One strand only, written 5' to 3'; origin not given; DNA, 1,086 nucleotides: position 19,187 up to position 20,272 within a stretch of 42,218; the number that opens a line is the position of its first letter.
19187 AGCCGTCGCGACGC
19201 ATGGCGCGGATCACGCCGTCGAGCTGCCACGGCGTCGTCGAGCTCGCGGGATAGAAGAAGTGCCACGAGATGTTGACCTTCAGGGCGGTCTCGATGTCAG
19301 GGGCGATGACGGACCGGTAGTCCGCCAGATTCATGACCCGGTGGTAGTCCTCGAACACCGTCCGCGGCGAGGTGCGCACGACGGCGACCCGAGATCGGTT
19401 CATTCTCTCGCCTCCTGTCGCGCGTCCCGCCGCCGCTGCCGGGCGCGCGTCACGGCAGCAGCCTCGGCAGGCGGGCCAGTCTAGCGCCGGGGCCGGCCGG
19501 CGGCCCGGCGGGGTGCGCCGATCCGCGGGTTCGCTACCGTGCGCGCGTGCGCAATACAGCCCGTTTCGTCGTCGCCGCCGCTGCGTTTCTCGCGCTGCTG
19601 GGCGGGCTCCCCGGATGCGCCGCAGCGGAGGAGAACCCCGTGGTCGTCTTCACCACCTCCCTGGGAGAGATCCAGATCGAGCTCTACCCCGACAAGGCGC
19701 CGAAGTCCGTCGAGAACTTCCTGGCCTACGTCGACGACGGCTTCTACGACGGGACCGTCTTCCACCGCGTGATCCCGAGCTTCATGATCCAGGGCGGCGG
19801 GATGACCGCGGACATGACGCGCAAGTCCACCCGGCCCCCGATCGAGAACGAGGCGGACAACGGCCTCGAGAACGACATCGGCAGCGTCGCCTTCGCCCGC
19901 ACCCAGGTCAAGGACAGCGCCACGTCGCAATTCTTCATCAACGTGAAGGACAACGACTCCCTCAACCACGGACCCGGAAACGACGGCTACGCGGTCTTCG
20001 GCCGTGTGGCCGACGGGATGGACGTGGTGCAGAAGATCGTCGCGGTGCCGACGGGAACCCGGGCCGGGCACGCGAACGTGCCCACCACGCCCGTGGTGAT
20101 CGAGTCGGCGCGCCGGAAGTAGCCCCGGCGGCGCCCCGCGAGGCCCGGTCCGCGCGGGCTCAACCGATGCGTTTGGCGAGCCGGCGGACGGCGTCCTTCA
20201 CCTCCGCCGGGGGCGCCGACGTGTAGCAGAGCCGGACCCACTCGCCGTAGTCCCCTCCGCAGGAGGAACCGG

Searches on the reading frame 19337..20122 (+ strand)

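Call 7: search_protein_families(library=pfam, proteins=[window:19337-20122:+], max_evalue=0.001)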
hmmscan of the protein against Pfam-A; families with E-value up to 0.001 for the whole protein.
window:19337-20122:+ (261 aa): 1 family
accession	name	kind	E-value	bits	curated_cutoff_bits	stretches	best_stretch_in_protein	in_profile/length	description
PF00160.26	Pro_isomerase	-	2.4e-47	161.6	21.7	1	103-259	2-158/159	Cyclophilin type peptidyl-prolyl cis-trans isomerase/CLD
